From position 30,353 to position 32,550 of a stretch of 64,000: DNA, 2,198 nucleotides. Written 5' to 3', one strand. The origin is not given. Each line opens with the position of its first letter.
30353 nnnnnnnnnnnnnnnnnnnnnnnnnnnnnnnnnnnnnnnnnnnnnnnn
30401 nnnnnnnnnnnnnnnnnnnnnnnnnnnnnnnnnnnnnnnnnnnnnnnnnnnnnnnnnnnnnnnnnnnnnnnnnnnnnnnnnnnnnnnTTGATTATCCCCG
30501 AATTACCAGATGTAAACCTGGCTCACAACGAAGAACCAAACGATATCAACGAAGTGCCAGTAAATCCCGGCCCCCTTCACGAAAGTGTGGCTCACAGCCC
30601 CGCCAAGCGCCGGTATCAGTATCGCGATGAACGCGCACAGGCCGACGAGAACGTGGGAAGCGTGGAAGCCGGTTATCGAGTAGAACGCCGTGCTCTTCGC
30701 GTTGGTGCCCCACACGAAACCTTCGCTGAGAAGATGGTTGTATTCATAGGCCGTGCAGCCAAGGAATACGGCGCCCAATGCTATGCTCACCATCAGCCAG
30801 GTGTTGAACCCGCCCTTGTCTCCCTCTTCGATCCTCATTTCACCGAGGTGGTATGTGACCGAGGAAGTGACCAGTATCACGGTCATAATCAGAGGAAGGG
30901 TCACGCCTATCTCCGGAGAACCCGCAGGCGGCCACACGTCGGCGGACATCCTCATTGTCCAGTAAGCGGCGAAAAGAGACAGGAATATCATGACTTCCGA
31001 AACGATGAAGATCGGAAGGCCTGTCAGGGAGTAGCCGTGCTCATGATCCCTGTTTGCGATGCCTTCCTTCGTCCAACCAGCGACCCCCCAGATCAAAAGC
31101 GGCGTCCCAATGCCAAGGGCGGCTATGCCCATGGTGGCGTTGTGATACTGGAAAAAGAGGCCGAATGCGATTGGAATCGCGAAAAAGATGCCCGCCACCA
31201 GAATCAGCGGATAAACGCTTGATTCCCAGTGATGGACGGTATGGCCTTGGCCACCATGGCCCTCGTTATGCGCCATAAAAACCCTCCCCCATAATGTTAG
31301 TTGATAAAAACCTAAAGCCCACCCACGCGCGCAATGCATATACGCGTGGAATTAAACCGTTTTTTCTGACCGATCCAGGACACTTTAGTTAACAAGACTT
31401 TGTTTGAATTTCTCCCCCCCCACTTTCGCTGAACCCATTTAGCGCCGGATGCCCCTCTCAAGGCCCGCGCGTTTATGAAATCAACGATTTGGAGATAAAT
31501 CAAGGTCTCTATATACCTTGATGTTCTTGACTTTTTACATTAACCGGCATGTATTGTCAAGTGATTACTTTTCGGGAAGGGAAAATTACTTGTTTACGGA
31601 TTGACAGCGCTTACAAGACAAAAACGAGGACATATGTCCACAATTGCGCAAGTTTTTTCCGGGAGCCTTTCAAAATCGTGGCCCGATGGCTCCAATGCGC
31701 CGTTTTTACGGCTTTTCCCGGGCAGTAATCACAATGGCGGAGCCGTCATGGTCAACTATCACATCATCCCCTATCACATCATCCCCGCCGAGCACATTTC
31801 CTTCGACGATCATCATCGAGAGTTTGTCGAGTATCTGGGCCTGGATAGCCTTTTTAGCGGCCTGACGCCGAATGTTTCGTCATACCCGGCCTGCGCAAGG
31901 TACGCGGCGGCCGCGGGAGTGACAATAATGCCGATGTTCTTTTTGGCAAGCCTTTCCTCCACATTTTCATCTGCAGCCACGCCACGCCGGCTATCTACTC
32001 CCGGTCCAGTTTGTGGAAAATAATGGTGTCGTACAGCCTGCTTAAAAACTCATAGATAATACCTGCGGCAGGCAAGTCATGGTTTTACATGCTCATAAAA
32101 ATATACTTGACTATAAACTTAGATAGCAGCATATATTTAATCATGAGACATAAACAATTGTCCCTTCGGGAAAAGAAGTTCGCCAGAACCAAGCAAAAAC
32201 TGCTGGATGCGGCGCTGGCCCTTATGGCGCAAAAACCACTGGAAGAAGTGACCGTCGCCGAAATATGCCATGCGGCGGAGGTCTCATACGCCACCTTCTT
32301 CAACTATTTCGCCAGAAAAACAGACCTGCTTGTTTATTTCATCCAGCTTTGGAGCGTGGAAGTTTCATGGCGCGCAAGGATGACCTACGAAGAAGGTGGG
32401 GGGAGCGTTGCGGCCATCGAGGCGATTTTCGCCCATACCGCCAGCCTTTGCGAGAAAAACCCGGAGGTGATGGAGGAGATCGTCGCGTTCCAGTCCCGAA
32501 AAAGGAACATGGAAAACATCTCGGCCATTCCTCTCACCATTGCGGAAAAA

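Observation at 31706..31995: Orphan, frameshifted C-terminal fragment of a Clp/Hsp100 ATPase between the oxidase operon and a TetR regulator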

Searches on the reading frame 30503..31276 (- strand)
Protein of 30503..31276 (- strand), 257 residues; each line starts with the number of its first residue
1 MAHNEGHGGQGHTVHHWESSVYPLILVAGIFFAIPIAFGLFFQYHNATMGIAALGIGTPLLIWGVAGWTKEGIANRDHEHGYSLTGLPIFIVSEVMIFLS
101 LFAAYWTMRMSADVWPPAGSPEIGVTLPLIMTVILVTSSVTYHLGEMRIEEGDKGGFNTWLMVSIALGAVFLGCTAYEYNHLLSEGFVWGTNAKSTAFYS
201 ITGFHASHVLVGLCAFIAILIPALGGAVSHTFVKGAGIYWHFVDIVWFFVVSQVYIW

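Call 37: list_cluster_members(proteins=[window:31748-32020:+, window:32158-32820:+, window:30503-31276:-])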
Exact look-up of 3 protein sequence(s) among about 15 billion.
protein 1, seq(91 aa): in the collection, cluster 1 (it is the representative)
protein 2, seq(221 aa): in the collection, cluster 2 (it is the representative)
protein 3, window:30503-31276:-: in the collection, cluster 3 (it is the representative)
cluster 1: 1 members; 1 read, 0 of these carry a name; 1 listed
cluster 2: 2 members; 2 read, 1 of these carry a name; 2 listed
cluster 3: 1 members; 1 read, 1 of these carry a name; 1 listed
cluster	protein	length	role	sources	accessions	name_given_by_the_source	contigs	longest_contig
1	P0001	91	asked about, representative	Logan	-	-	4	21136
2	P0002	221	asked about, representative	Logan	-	-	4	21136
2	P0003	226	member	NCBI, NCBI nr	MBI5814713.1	MAG: TetR/AcrR family transcriptional regulator [Nitrospinae bacterium] | TetR/AcrR family transcriptional regulator [Nitrospinota bacterium]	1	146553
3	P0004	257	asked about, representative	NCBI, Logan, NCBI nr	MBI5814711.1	MAG: heme-copper oxidase subunit III [Nitrospinae bacterium] | heme-copper oxidase subunit III [Nitrospinota bacterium]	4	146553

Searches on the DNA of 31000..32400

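Call 19: search_rna_families(source=window, start=31000, end=32400, threshold=evalue, max_evalue=1)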
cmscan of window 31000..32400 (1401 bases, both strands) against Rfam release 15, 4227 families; matches with E-value up to 1: 0.
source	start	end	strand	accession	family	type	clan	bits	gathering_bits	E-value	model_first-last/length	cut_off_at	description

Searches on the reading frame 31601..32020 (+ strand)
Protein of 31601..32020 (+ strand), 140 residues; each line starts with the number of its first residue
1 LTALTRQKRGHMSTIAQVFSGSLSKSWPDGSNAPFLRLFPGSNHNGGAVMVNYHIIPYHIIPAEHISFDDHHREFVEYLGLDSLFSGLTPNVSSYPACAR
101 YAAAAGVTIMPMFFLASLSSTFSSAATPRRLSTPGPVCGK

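Call 70: search_protein_families(library=pfam, proteins=[window:31601-32020:+], max_evalue=1)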
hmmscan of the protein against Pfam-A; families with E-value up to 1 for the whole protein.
seq(140 aa): 0 families
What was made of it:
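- Tried and rejected: Six-frame Pfam scanning found nothing (call 70).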

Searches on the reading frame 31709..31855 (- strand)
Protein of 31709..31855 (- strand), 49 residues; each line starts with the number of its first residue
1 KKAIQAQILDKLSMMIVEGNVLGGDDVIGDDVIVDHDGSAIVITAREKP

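Call 6: search_protein_families(library=pfam, proteins=[window:31709-31855:-], max_evalue=1)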
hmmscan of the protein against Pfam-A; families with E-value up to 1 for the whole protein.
seq(49 aa): 2 families
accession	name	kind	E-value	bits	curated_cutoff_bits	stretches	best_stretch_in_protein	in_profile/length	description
PF10431.15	ClpB_D2-small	-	0.051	14.1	21.9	1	1-27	53-79/81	C-terminal, D2-small domain, of ClpB protein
PF11441.14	MxiM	-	0.11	13.3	25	1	5-40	73-107/115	Pilot protein MxiM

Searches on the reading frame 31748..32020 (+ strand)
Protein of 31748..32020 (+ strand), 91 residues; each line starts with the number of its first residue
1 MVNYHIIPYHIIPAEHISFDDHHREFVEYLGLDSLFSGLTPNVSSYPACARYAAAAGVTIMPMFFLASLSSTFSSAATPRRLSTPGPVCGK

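Call 51: find_homologous_proteins(query=P0004, max_evalue=1e-30)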
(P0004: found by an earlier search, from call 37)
Query P0004 (257 aa): 590 proteins with E <= 1e-30 among 3659 candidates; the best 120 are listed.
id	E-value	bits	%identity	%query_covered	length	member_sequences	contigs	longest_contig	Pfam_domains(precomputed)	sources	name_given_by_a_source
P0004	1.6e-168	577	100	100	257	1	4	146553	PF00510.24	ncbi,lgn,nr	ncbi:MAG: heme-copper oxidase subunit III [Nitrospinae bacterium]|nr:heme-copper oxidase subunit III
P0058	3.5e-141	488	83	100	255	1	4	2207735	PF00510.24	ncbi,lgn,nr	ncbi:MAG: heme-copper oxidase subunit III [Nitrospinae bacterium]|nr:heme-copper oxidase subunit III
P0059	7.7e-124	431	75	98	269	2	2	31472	PF00510.24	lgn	-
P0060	1.2e-122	427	75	93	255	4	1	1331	PF00510.24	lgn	-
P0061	2.0e-118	413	68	100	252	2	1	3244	PF00510.24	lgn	-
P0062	8.9e-118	411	67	100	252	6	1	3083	PF00510.24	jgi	jgi:cytochrome c oxidase subunit 3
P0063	1.7e-115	404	70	94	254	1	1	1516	PF00510.24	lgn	-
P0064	2.7e-115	403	70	100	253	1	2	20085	PF00510.24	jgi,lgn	jgi:cytochrome c oxidase subunit 3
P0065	1.9e-114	400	69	96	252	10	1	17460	PF00510.24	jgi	jgi:cytochrome c oxidase subunit 3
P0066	2.1e-114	400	71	94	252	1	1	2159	PF00510.24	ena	-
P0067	3.1e-114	399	68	99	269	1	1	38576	PF00510.24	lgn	-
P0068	4.1e-114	399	69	97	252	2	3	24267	PF00510.24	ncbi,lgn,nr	ncbi:MAG: heme-copper oxidase subunit III [Nitrospinae bacterium]|nr:heme-copper oxidase subunit III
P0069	9.7e-114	398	69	100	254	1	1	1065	PF00510.24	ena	-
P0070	3.5e-113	396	69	98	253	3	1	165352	PF00510.24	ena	-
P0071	9.1e-112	391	66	100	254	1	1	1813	PF00510.24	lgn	-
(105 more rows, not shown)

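Call 52: find_encoding_contigs(protein=P0058, flank=10000, max_places=3)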
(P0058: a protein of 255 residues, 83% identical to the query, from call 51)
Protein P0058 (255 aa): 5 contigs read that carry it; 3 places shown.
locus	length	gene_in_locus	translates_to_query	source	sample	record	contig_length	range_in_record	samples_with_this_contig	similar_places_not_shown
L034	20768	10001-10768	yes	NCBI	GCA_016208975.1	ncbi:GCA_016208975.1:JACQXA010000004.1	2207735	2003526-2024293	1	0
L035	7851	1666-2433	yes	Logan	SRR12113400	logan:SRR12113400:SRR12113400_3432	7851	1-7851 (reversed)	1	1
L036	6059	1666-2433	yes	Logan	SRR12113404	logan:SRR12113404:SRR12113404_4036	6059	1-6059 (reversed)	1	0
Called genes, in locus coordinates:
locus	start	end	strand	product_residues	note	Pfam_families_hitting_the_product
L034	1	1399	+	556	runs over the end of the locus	PF00920:ILVD_EDD_N, PF24877:ILV_EDD_C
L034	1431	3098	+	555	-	PF00501:AMP-binding, PF13193:AMP-binding_C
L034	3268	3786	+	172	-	PF02915:Rubrerythrin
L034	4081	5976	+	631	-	PF02743:dCache_1, PF00672:HAMP, PF00512:HisKA, PF02518:HATPase_c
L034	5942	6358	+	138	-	PF00072:Response_reg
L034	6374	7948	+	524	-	PF00072:Response_reg, PF00989:PAS, PF08448:PAS_4 (weak), PF13188:PAS_8 (weak), PF13426:PAS_9, PF02518:HATPase_c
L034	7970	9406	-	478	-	PF00015:MCPsignal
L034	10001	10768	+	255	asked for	PF00510:COX3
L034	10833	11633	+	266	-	PF02630:SCO1-SenC (weak)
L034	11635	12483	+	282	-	-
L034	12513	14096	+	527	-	PF00115:COX1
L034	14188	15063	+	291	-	PF02628:COX15-CtaA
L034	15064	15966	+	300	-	PF01040:UbiA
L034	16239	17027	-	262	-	PF23023:Anti-Pycsar_Apyc1, PF00753:Lactamase_B, PF12706:Lactamase_B_2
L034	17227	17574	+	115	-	PF04358:DsrC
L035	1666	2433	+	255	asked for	PF00510:COX3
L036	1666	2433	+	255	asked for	PF00510:COX3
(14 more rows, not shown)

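Call 53: find_encoding_contigs(protein=P0059, flank=10000, max_places=3)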
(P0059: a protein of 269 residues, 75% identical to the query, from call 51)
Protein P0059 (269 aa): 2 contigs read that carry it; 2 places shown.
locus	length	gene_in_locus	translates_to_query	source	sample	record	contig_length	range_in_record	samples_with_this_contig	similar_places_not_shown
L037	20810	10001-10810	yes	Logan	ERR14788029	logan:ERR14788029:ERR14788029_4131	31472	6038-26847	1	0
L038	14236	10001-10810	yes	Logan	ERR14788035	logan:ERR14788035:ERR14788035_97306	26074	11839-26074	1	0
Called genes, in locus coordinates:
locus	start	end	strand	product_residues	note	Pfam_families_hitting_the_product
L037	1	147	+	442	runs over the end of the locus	PF03721:UDPG_MGDP_dh_N, PF00984:UDPG_MGDP_dh, PF03720:UDPG_MGDP_dh_C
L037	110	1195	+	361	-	PF04055:Radical_SAM, PF13186:SPASM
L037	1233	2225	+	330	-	PF01073:3Beta_HSD, PF01370:Epimerase, PF02719:Polysacc_synt_2, PF04321:RmlD_sub_bind, PF07993:NAD_binding_4 (weak), PF16363:GDP_Man_Dehyd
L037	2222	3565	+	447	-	PF00535:Glycos_transf_2, PF10111:Glyco_tranf_2_2, PF12804:NTP_transf_3 (weak), PF13641:Glyco_tranf_2_3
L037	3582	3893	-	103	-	-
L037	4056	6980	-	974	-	PF01436:NHL (faint)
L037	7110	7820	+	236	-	PF00685:Sulfotransfer_1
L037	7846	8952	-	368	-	PF00145:DNA_methylase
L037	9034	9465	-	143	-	PF03852:Vsr, PF18741:MTES_1575 (weak)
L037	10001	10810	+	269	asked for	PF00510:COX3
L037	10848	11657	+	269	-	PF02630:SCO1-SenC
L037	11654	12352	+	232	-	PF00116:COX2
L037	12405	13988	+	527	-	PF00115:COX1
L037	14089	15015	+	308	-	PF02628:COX15-CtaA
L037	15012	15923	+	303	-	PF01040:UbiA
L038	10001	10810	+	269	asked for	PF00510:COX3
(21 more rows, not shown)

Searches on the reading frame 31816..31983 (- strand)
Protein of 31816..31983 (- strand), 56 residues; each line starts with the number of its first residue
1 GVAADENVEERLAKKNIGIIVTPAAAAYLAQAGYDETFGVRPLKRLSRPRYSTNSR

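Call 6: search_protein_families(library=pfam, proteins=[window:31816-31983:-], max_evalue=1)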
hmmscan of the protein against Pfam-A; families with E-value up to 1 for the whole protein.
seq(56 aa): 1 family
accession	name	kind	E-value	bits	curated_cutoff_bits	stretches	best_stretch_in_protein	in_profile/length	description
PF10431.15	ClpB_D2-small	-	1.3e-10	41.6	21.9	1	7-46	16-55/81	C-terminal, D2-small domain, of ClpB protein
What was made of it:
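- Checked: The unedited middle piece alone gives E=1.3e-10 (call 6).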

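Call 46: search_protein_representatives(protein=window:31849-31983:-)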
Query: 45 residues. Proteins with E-value up to 0.001 (for the whole library): 53; up to 1e-10: 1; up to 1e-30: 0. The best 53 are listed.
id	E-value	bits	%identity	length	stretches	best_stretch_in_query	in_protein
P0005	1.2e-19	83.5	100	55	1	3-45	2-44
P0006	2.6e-09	51.8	35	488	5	6-34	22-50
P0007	5.2e-08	47.8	37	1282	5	13-39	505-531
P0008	3.5e-05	39.2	59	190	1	7-45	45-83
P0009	3.8e-05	39.1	32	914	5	3-35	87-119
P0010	4.4e-05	38.9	55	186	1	6-45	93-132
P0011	4.6e-05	38.8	62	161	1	7-45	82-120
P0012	7.5e-05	38.2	54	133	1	7-45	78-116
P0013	9.1e-05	37.9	52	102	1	6-45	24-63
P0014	1.2e-04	37.6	55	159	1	6-45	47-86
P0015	1.2e-04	37.5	55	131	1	6-45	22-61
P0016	1.3e-04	37.5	59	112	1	9-45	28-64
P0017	1.4e-04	37.3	34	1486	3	3-35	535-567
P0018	1.5e-04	37.2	54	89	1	7-45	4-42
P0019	1.6e-04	37.2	56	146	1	7-45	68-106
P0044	6.8e-04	35.2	55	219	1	6-45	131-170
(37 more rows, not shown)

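Call 65: list_cluster_members(proteins=[P0005, window:31601-32020:+, window:31634-32020:+, window:31709-31816:-])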
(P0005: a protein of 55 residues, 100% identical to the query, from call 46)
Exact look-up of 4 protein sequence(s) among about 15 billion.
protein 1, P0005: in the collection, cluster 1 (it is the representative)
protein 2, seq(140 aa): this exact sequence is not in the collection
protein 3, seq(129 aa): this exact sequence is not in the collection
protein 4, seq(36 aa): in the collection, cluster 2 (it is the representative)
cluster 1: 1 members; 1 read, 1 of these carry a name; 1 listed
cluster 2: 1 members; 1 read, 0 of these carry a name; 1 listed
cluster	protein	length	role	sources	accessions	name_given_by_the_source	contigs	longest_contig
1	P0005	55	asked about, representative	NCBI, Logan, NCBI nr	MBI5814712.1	MAG: hypothetical protein HZB29_03790 [Nitrospinae bacterium] | hypothetical protein [Nitrospinota bacterium]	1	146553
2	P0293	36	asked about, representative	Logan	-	-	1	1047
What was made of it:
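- That collection includes this MAG's NCBI proteins (calls 37, 65).
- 31813..31980 (-): 55-codon GTG-started ORF inside the remnant (its middle frame). GenBank annotates it as MBI5814712.1, 'hypothetical protein HZB29_03790'. This is a mis-annotated pseudogene piece. Exact look-up (call 65).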

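Call 74: find_encoding_contigs(protein=P0044, flank=3000, max_places=3)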
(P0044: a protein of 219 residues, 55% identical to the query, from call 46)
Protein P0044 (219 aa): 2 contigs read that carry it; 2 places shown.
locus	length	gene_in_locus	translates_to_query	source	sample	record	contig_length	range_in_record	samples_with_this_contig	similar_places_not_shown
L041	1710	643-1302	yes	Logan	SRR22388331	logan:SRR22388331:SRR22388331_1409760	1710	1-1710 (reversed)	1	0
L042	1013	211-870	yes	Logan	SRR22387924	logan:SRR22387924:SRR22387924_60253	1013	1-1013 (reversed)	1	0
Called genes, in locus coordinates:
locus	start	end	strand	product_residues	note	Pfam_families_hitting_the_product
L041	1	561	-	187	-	?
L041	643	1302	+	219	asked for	PF02861:Clp_N, PF10431:ClpB_D2-small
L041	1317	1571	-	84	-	-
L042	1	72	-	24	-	?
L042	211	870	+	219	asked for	PF02861:Clp_N, PF10431:ClpB_D2-small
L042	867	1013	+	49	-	?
